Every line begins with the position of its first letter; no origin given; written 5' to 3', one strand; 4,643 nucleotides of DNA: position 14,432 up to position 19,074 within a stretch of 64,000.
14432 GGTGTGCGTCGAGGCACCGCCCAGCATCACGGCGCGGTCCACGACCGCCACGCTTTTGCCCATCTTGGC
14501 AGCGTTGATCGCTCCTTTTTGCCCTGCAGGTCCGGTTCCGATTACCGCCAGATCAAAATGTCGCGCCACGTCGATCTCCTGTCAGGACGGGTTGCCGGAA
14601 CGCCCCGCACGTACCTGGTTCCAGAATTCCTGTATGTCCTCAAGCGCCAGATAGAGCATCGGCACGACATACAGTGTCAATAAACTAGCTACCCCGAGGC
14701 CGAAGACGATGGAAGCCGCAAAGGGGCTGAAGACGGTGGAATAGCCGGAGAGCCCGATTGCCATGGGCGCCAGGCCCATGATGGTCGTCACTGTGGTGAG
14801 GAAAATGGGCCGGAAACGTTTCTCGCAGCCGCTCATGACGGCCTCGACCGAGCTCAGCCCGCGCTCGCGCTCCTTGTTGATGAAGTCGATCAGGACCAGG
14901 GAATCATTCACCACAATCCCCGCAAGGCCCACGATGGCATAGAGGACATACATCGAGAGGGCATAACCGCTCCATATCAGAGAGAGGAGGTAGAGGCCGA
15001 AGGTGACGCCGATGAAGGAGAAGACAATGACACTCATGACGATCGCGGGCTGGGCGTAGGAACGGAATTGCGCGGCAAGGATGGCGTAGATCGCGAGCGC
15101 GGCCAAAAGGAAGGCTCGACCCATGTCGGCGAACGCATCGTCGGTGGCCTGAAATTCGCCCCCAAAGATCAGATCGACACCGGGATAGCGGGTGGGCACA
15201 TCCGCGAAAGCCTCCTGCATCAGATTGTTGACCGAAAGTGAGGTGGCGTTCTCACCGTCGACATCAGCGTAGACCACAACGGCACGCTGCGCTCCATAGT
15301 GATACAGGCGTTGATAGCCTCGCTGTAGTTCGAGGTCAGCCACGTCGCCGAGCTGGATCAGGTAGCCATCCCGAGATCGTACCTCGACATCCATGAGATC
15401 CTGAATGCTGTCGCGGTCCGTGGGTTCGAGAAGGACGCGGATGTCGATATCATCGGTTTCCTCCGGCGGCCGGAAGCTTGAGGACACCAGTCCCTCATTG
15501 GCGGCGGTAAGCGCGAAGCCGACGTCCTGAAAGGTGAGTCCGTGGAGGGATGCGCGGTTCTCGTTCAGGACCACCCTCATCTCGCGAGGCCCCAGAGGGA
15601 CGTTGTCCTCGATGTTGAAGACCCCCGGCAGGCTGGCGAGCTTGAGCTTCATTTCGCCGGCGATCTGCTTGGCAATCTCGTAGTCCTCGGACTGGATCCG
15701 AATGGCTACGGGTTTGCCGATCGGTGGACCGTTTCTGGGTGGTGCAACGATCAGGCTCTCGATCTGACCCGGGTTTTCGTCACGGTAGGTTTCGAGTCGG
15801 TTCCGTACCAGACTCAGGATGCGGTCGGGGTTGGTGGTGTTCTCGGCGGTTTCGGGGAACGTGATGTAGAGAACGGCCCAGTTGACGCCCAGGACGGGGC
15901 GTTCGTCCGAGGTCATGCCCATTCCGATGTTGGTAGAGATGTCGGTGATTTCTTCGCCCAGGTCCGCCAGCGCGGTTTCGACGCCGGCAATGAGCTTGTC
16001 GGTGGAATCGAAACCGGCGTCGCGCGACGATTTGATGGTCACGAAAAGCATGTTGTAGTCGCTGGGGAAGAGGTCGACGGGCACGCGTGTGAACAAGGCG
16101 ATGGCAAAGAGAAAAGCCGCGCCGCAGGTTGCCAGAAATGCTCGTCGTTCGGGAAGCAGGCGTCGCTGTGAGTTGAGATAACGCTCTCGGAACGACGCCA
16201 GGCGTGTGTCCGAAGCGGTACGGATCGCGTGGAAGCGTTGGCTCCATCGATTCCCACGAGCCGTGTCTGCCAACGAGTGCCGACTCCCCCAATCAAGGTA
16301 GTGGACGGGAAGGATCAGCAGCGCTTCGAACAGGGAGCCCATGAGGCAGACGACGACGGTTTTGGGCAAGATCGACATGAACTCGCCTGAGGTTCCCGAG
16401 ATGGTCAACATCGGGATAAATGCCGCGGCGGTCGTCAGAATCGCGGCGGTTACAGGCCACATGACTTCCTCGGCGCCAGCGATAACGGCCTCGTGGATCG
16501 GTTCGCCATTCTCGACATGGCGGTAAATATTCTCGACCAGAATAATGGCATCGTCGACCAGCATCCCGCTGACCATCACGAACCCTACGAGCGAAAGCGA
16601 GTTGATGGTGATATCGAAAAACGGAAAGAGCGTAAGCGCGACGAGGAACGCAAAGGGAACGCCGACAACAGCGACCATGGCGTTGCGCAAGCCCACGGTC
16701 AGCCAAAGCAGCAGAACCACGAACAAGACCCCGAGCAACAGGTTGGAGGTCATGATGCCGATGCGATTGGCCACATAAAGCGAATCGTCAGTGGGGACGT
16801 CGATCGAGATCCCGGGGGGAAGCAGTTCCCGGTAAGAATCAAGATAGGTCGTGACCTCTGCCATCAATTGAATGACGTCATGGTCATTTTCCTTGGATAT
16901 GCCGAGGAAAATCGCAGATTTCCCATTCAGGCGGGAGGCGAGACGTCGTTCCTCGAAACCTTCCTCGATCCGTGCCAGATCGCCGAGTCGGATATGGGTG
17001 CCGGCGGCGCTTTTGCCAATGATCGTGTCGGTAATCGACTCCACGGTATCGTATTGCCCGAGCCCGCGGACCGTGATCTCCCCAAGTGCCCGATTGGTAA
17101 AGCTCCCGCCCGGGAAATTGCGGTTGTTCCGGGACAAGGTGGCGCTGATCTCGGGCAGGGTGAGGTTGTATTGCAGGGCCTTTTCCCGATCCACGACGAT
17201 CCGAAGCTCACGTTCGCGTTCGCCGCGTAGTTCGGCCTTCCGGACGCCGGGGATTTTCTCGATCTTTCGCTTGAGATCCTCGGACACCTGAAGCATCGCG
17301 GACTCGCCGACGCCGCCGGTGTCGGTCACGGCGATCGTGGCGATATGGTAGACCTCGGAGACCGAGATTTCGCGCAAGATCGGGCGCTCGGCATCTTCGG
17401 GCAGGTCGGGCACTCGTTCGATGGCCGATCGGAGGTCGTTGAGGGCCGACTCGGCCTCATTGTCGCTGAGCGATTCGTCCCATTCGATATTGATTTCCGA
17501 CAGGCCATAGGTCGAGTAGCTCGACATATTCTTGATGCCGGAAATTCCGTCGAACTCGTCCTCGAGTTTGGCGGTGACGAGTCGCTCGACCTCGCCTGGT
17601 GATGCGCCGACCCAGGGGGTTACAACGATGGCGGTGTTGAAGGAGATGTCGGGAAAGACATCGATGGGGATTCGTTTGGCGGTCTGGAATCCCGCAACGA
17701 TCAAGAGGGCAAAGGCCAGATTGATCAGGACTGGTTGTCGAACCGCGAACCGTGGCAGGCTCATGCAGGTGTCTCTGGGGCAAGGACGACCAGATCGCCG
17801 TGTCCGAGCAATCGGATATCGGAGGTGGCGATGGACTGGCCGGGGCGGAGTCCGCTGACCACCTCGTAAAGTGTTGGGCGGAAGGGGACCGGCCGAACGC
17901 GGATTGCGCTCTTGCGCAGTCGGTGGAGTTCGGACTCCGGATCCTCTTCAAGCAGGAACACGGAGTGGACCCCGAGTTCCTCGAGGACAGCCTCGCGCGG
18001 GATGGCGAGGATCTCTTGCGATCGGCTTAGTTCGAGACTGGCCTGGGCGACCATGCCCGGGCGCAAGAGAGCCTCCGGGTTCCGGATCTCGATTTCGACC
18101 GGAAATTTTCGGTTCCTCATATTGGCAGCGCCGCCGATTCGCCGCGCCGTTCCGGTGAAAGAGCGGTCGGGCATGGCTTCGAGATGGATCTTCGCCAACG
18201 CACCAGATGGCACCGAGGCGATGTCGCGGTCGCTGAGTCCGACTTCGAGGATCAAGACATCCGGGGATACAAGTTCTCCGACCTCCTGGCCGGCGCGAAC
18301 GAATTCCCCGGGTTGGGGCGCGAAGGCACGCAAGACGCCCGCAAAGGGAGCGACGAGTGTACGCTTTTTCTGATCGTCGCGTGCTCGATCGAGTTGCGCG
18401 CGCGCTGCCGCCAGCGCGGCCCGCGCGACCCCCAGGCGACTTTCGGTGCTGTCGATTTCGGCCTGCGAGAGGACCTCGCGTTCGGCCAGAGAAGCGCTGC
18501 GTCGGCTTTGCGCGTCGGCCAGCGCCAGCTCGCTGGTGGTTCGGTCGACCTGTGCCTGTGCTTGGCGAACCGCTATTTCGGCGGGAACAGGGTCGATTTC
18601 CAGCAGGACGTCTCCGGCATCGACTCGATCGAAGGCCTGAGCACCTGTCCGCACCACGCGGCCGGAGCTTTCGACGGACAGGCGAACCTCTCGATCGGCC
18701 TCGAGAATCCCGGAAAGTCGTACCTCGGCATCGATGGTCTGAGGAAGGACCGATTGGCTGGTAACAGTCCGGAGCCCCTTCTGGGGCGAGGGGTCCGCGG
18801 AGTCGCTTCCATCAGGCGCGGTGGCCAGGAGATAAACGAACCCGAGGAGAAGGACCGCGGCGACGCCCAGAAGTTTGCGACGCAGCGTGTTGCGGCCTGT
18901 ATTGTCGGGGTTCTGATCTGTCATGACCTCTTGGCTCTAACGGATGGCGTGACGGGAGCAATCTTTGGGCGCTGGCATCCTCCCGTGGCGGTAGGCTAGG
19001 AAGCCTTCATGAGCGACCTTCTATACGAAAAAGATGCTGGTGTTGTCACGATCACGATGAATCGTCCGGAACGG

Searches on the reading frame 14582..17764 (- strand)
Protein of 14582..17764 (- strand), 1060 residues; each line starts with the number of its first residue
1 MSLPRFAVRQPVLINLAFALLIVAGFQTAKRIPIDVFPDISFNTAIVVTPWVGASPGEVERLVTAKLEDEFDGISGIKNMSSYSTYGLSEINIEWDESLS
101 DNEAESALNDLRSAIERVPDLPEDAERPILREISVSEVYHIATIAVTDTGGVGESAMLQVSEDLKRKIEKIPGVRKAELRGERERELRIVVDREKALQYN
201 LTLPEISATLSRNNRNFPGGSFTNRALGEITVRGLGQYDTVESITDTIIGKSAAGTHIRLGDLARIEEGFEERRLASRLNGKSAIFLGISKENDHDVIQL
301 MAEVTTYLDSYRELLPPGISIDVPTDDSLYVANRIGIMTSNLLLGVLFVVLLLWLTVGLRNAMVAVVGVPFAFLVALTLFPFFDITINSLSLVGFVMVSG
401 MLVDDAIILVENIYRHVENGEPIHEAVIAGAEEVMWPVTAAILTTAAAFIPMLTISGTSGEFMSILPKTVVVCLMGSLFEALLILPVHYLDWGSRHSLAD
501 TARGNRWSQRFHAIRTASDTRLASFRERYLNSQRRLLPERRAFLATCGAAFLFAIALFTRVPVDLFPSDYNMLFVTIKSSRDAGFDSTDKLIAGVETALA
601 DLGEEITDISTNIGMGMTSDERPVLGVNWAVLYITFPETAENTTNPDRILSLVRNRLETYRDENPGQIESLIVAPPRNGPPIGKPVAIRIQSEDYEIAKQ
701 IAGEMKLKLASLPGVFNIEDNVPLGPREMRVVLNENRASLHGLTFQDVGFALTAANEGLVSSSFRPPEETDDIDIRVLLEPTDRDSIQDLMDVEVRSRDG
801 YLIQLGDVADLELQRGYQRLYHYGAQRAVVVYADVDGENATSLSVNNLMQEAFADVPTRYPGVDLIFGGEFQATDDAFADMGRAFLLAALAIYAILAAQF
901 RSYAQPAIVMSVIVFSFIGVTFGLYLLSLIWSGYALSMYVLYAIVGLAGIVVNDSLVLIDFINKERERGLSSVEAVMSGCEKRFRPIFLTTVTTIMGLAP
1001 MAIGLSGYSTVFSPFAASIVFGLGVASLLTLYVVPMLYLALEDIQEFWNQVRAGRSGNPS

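Call 56: search_protein_families(library=pfam, proteins=[window:14582-17764:-], max_evalue=0.00001)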
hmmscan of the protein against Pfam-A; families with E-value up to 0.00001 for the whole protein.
window:14582-17764:- (1060 aa): 1 family
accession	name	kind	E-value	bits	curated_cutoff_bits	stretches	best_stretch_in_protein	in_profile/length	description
PF00873.25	ACR_tran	-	2.2e-173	579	28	1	5-1041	3-1020/1021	AcrB/AcrD/AcrF family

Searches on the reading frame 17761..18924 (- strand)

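Call 56: search_protein_families(library=pfam, proteins=[window:17761-18924:-], max_evalue=0.00001)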
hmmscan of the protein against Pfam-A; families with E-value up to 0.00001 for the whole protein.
window:17761-18924:- (387 aa): 2 families
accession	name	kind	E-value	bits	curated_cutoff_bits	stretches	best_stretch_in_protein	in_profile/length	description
PF13437.12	HlyD_3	-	1.9e-20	74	22.2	1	189-290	1-106/106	HlyD family secretion protein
PF16576.10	HlyD_D23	-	5.3e-19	68.8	30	1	64-293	2-214/214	Barrel-sandwich domain of CusB or HlyD membrane-fusion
